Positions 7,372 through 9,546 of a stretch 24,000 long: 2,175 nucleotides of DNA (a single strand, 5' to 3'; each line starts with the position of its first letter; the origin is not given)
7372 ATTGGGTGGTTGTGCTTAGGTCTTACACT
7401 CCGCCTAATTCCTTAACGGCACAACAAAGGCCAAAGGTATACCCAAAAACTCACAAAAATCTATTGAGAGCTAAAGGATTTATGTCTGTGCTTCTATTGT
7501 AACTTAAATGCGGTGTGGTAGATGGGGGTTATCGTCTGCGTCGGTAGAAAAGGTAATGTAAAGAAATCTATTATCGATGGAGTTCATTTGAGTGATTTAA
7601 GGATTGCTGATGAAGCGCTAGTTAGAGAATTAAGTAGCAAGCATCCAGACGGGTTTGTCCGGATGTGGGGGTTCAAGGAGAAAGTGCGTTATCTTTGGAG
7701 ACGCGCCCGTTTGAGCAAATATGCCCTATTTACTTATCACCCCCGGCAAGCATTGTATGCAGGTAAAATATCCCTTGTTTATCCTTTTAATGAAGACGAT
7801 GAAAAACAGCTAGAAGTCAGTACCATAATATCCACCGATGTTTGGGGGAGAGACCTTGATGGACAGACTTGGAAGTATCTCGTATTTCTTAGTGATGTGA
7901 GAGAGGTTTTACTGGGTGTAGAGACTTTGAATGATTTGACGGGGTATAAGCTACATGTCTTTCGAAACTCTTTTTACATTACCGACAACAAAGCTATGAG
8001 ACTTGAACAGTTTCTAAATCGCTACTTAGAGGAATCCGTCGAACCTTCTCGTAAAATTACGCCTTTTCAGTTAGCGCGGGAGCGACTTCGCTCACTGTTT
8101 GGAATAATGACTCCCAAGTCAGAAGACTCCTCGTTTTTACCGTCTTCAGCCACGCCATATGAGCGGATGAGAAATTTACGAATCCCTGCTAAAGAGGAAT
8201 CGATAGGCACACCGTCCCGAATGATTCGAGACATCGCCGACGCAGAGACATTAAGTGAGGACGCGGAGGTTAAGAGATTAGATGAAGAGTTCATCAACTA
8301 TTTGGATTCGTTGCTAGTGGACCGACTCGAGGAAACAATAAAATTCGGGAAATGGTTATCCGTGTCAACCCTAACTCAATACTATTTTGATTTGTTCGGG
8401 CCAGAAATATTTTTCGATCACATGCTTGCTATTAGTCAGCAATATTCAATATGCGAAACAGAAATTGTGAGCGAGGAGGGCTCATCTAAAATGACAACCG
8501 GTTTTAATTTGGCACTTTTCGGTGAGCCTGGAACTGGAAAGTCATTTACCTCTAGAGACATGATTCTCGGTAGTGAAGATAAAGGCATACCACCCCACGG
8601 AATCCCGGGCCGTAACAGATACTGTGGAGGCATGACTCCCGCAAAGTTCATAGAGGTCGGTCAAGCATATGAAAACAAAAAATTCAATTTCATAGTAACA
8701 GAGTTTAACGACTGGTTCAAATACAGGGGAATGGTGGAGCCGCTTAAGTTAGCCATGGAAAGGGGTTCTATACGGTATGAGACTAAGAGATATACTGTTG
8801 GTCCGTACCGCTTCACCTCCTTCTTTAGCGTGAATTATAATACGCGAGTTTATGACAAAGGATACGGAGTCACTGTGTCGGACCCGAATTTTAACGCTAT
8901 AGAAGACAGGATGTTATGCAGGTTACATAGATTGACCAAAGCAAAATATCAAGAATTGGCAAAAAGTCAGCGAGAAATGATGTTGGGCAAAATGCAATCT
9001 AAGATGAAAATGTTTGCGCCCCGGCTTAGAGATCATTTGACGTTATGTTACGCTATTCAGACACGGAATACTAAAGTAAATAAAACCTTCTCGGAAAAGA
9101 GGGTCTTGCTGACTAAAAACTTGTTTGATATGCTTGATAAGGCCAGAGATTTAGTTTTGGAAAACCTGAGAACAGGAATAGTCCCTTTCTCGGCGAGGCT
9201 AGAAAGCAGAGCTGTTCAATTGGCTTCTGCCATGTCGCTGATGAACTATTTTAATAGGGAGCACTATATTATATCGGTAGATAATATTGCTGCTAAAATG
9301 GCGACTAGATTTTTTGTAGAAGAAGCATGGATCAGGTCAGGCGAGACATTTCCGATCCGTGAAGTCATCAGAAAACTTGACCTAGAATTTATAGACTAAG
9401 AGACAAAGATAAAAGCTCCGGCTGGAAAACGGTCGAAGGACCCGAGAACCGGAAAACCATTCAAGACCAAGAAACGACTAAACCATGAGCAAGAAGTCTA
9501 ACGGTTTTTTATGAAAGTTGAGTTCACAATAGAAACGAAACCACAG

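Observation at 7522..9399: Orphan 625-aa protein: unknown N-terminal domain fused to an MCM/BrxL/McrB-style AAA+ core, with no partner genes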

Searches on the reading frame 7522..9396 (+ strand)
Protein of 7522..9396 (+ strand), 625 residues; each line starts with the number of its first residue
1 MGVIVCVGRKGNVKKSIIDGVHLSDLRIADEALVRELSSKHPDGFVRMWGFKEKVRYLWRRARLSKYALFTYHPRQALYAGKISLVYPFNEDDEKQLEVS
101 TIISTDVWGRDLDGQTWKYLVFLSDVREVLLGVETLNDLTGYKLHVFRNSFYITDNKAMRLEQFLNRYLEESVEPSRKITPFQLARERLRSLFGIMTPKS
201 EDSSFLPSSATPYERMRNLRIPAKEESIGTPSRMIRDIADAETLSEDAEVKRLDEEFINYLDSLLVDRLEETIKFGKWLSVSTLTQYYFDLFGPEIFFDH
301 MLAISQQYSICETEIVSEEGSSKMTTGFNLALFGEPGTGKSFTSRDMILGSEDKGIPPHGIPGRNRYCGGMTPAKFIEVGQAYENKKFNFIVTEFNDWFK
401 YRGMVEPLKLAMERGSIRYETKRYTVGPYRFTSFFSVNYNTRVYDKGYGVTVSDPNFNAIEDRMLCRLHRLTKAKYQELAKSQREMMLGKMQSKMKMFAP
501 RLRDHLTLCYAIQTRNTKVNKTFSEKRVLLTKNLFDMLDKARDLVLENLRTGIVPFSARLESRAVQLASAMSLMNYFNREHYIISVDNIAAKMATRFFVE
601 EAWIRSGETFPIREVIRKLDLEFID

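Call 4: search_protein_families(library=pfam, proteins=[window:7522-9396:+], max_evalue=10)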
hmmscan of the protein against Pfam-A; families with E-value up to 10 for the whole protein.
window:7522-9396:+ (625 aa): 1 family
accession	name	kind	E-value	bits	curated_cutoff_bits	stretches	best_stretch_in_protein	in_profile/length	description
PF13401.12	AAA_22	-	0.21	12.4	27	1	330-348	8-26/130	AAA domain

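Call 5: search_protein_families(library=padloc, proteins=[window:7522-9396:+], max_evalue=10)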
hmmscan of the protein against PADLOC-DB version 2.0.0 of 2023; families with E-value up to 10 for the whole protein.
window:7522-9396:+ (625 aa): 2 families
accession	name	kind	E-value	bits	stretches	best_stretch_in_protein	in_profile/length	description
PDLC04081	SIR2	-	0.0068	13.6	1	445-543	63-154/345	-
PDLC04140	mad8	-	0.014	13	1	326-573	26-186/314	mads_8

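Call 6: search_protein_families(library=ncbifam, proteins=[window:7522-9396:+], max_evalue=10)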
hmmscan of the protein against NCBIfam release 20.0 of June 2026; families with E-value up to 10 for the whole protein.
window:7522-9396:+ (625 aa): 3 families
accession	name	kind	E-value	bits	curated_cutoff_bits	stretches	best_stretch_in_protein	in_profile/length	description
TIGR02746.1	TraC-F-type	equivalog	0.0065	14.4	567.05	1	323-353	427-456/800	type IV secretion system protein TraC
NF047576.1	opine_ATP_CntF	equivalog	0.16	11.2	385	1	313-348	17-51/264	staphylopine uptake ABC transporter ATP-binding protein CntF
NF047578.1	opine_ATP_CntD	equivalog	0.21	10.8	380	1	314-348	18-51/266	staphylopine uptake ABC transporter ATP-binding protein CntD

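Call 7: search_protein_families(library=phrogs, proteins=[window:7522-9396:+], max_evalue=10)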
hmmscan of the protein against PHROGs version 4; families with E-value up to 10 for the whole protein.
window:7522-9396:+ (625 aa): 5 families
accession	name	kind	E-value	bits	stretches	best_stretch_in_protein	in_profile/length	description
phrog_14240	-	unknown function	0.026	14.7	1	39-160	35-144/315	-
phrog_50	-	DNA, RNA and nucleotide metabolism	0.1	12.6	1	323-342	365-384/570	DnaC-like helicase loader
phrog_9179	-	unknown function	0.25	12.8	1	383-426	54-100/127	-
phrog_37960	-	unknown function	0.37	12.1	1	445-485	21-61/66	-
phrog_27164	-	unknown function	1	10.6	1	463-499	12-47/76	-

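Call 8: search_solved_structures(query=window:7522-9396:+, max_evalue=10, show_alignments=3)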
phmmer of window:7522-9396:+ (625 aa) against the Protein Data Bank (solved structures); distinct sequences matched with E-value up to 10: 0.

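Call 9: find_homologous_proteins(query=window:7522-9396:+, max_evalue=0.001)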
Query window:7522-9396:+ (625 aa): 1351 proteins with E <= 0.001 among 8000 candidates; the best 120 are listed.
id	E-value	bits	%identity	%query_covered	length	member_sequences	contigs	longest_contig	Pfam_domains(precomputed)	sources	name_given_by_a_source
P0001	0.0e+0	1421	100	100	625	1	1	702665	-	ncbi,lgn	-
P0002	3.5e-176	605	69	61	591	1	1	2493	-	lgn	-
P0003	5.3e-171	588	68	59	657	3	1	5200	-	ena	-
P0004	5.9e-171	588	66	60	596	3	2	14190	-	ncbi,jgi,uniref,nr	ncbi:hypothetical protein [Candidatus Methanodesulfokora washburnensis]|jgi:hypothetical protein|uni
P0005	6.7e-171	588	69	61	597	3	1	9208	-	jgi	-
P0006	6.9e-171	588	67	63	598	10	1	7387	-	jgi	jgi:hypothetical protein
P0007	7.0e-171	588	66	64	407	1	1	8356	-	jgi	-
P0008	1.2e-170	587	67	59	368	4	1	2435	-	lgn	-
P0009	1.9e-170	586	65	66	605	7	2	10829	-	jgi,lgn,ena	-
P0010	1.6e-169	583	63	67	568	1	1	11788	-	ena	-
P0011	3.4e-169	582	66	61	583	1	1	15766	-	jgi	-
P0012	1.1e-168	581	62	66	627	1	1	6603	-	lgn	-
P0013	2.9e-168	579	64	64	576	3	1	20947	-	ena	-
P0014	4.8e-168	578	66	63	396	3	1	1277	-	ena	-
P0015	5.7e-168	578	64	66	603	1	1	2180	-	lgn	-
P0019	2.3e-167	576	63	66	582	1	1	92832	-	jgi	-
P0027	2.7e-165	569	63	66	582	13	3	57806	-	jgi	jgi:hypothetical protein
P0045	1.5e-162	560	64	59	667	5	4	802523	-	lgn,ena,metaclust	metaclust:\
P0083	1.4e-147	511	59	60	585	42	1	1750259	-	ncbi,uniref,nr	ncbi:hypothetical protein N186_07075 [Thermofilum adornatum]|uniref:MCM domain-containing protein n=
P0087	6.5e-146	505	57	64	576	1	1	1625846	-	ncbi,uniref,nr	ncbi:hypothetical protein IG193_00055 [Infirmifilum lucidum]|uniref:Uncharacterized protein n=1 Tax=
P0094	2.3e-141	490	56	62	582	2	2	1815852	-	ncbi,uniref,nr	ncbi:hypothetical protein [Thermofilum pendens]|uniref:Uncharacterized protein n=1 Tax=Thermofilum p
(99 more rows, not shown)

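Call 21: find_encoding_contigs(protein=P0001, flank=10000, max_places=3)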
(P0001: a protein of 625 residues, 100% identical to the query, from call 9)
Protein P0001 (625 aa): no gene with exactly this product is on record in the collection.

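Call 22: find_related_loci(query=A2, collection=genome_contigs, flank=8000)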
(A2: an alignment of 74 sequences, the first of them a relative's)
Query A2 (625 aa) in genome_contigs; peptide patterns used: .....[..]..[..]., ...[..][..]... (x = any residue, [..] = any of these).
469 stretches matched a pattern; 354 encode a relative of the query (tblastn E <= 1e-3); the best 80 are kept; 80 distinct loci.
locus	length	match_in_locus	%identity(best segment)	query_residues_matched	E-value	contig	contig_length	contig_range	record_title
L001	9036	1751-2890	69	240-621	6e-176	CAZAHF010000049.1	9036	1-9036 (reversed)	MAG TPA_asm: uncultured Candidatus Bathyarchaeia archaeon isolate binchicken_co184_336 genome assembly, contig: NODE_157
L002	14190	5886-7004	66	249-621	3e-175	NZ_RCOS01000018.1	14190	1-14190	Candidatus Methanodesulfokora washburnensis strain MDKW Ga0080004_1091424, whole genome shotgun sequence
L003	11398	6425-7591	67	226-619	3e-175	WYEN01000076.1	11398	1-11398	MAG: Desulfurococcales archaeon isolate EvPrim.Bin15 NODE_675_length_11398_cov_10.8269, whole genome shotgun sequence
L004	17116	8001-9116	66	249-619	2e-168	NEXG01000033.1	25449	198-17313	MAG: Candidatus Marsarchaeota G2 archaeon ECH_B_1 Archaeal_consort1_NAG2_g2_scaffold00060, whole genome shotgun sequence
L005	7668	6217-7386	64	232-620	3e-168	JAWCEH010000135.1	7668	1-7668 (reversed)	MAG: Candidatus Bathyarchaeia archaeon isolate JZ-1_201912_bins_83 JZ-1_201912_bins_83_scaffold_135, whole genome shotgu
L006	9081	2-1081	64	259-619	6e-162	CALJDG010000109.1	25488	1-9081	MAG: uncultured archaeon isolate S1_Bin_MAXBIN__046_sub_1 genome assembly, contig: c_000000165802, whole genome shotgun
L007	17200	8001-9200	58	222-620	3e-154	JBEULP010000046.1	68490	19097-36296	MAG: Infirmifilum sp. isolate KC_020 contig50, whole genome shotgun sequence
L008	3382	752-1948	59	222-619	2e-155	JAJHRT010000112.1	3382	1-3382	MAG: Thermofilum sp. isolate Bin P1 scaffold_3680_c1, whole genome shotgun sequence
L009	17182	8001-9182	55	234-621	3e-141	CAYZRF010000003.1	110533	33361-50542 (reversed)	MAG TPA_asm: uncultured Nitrososphaerota archaeon isolate SRP338002_co1_223 genome assembly, contig: NODE_171_length_110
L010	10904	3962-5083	56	246-621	2e-137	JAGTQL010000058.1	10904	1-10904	MAG: Candidatus Bathyarchaeota archaeon isolate QZM_A2_bin_23 QZM_A2_bin_23_scaffold_3439_curated, whole genome shotgun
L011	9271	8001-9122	56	246-621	3e-137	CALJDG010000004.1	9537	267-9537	MAG: uncultured archaeon isolate S1_Bin_MAXBIN__046_sub_1 genome assembly, contig: c_000001375819, whole genome shotgun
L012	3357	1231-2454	52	225-621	8e-143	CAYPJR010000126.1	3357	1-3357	MAG TPA_asm: uncultured Candidatus Bathyarchaeia archaeon isolate SRP104967_co1_31 genome assembly, contig: NODE_9037_le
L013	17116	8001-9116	56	246-619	7e-137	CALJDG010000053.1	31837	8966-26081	MAG: uncultured archaeon isolate S1_Bin_MAXBIN__046_sub_1 genome assembly, contig: c_000001420663, whole genome shotgun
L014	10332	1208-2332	55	243-619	1e-136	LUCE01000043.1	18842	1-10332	MAG: Candidatus Bathyarchaeota archaeon B26-2 scaffold2490, whole genome shotgun sequence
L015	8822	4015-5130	56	246-619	1e-136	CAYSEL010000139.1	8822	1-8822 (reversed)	MAG TPA_asm: uncultured Candidatus Bathyarchaeia archaeon isolate SRP231805_co4_114 genome assembly, contig: k141_207637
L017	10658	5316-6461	52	239-623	3e-134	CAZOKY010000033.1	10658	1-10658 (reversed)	MAG TPA_asm: Candidatus Micrarchaeota archaeon isolate SRP178699_co1_600 genome assembly, contig: NODE_8510_length_10658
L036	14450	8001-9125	54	245-621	4e-131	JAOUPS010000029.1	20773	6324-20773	MAG: Candidatus Bathyarchaeota archaeon isolate 8_1_Oct_SF_Bin62 8_1_Oct_SF_Bin62_scaffold_840_c1, whole genome shotgun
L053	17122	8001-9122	53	244-619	1e-129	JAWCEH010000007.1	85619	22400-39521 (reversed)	MAG: Candidatus Bathyarchaeia archaeon isolate JZ-1_201912_bins_83 JZ-1_201912_bins_83_scaffold_7, whole genome shotgun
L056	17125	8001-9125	53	249-620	4e-129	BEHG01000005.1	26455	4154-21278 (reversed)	Archaeon HR04 DNA, contig: NODE_583_5, isolate: HRbin04, whole genome shotgun sequence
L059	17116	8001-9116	52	246-619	7e-129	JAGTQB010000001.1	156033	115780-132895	MAG: Candidatus Bathyarchaeota archaeon isolate JZ_bin_23 JZ_bin_23_NODE_1, whole genome shotgun sequence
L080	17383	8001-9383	46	151-621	1e-127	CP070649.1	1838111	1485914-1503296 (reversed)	MAG: Candidatus Bathyarchaeota archaeon isolate bin87 chromosome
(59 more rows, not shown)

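Call 27: search_protein_families(library=pfam, proteins=[P0083, P0004], max_evalue=0.1)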
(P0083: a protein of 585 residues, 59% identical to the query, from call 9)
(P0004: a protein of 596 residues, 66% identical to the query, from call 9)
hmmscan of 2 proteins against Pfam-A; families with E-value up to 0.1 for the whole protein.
P0083 (585 aa): 2 families
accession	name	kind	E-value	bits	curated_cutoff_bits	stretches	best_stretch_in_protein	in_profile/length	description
PF03091.20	CutA1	-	0.026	14.7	22.4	0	48-132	7-92/99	CutA1 divalent ion tolerance protein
PF13401.12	AAA_22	-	0.097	13.4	27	0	291-311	8-28/130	AAA domain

P0004 (596 aa): 0 families

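Call 28: predict_structure(alignment_id=A2)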
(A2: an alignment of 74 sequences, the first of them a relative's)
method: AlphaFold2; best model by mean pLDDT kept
length: 625 residues; sequences in the alignment: 74
mean_pLDDT: 72.4   pTM: 0.66
mean pLDDT of the five models: 72.4, 70.5, 69.7, 67.8, 67.5
residues with pLDDT >= 90: 321; 70-90: 63; 50-70: 15; < 50: 226
segments of 3 or more residues with pLDDT < 50: 1-29, 41-112, 120-139, 141-238
pLDDT, mean of each block of 10 residues (from residue 1): 33 35 37 52 45 43 30 27 26 31 38 49 37 39 38 39 34 33 44 34 31 39 37 48 93 98 99 98 97 94 98 97 96 89 93 97 96 91 95 90 88 92 88 95 88 82 91 92 94 97 99 98 98 97 97 94 98 97 97 97 94 96 70
secondary structure, 60 per line:
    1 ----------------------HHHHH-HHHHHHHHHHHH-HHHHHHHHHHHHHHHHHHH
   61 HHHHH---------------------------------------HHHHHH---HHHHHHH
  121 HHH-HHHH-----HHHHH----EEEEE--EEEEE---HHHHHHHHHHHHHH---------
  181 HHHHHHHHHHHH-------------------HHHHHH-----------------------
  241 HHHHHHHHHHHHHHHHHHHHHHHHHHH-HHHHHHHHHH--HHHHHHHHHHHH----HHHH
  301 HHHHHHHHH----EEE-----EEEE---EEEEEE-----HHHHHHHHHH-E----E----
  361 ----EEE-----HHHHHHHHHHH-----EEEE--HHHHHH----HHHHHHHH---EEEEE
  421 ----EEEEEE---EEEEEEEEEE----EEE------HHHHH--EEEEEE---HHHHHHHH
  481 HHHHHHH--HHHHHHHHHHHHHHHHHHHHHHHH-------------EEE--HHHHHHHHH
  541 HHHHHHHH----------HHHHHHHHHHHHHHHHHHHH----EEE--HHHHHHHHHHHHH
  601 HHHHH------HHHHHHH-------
elements in order: H23-27 H29-40 H42-65 H105-110 H114-123 H125-128 H134-138 E143-147 E150-154 H158-171 H181-192 H212-217 H241-267 H269-278 H281-292 H297-309 E314-316 E322-325 E329-334 H340-349 E365-367 H373-383 E389-392 H395-400 H405-412 E416-420 E425-430 E434-443 E448-450 H457-461 E464-469 H473-487 H490-513 E527-529 H532-548 H559-578 E583-585 H588-605 H612-618

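Call 35: fold_search(model_id=the predicted structure, library=pdb)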
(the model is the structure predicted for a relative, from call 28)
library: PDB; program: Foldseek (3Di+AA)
matches with E <= 10: 372; with E <= 0.001: 238
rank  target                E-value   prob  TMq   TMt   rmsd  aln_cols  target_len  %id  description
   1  8b9a_6                1.5e-09  1.00  0.33  0.33   7.3       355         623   14  S. cerevisiae replisome + Ctf4, bound by pol alpha primase. Complex engaged with a fork DNA substrate containing a 60  (released 2023-08-09)
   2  9e2w_2                6.0e-09  1.00  0.35  0.33   7.7       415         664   14  Cryo-EM structure of yeast CMG helicase stalled at G4-containing DNA template, state 1 (released 2025-03-26)
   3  8s0a_6                2.4e-08  1.00  0.33  0.31   7.4       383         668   13  H. sapiens MCM2-7 hexamer bound to double stranded DNA (released 2024-10-02)
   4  6xtx_6                2.7e-08  1.00  0.35  0.32   7.0       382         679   12  CryoEM structure of human CMG bound to ATPgammaS and DNA (released 2020-05-27)
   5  6xty_6                3.0e-08  1.00  0.34  0.35   6.9       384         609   11  CryoEM structure of human CMG bound to AND-1 (CMGA) (released 2020-05-27)
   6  7qhs_2                3.3e-08  1.00  0.37  0.36   6.6       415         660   14  S. cerevisiae CMGE nucleating origin DNA melting (released 2022-06-15)
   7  8q6p_6                3.5e-08  1.00  0.32  0.48   8.3       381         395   13  X. laevis CMG dimer bound to dimeric DONSON - MCM ATPase (released 2023-10-18)
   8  8s09_6                3.9e-08  1.00  0.31  0.28   7.8       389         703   13  H. sapiens MCM2-7 double hexamer bound to double stranded DNA (released 2024-10-02)
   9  7pt6_4                5.3e-08  1.00  0.32  0.30   7.2       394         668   12  Structure of MCM2-7 DH complexed with Cdc7-Dbf4 in the presence of ATPgS, state III (released 2022-06-08)
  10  8ouw_4                5.6e-08  1.00  0.31  0.31   7.7       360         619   12  Cryo-EM structure of CMG helicase bound to TIM-1/TIPN-1 and homodimeric DNSN-1 on fork DNA (Caenorhabditis elegans) (released 2023-08-16)
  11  8s0b_6                6.2e-08  1.00  0.32  0.31   7.6       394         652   12  H. sapiens MCM bound to double stranded DNA and ORC6 as part of the MCM-ORC complex (released 2024-10-02)
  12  8xgc_5                6.9e-08  1.00  0.36  0.33  11.0       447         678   12  Structure of yeast replisome associated with FACT and histone hexamer, Composite map (released 2024-02-14)
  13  8rif_5                6.9e-08  1.00  0.35  0.34  11.5       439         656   13  Cryo-EM structure of the MCM double hexamer loaded onto dsDNA. (released 2025-01-01)
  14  9caq_E                7.3e-08  1.00  0.36  0.35   6.2       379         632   12  Cryo-EM structure of a human MCM2-7 double hexamer formed from independently loaded MCM2-7 single hexamers (released 2024-10-02)
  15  8s0e_6                7.3e-08  1.00  0.30  0.30   8.1       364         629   13  H. sapiens OCCM bound to double stranded DNA (released 2024-10-02)
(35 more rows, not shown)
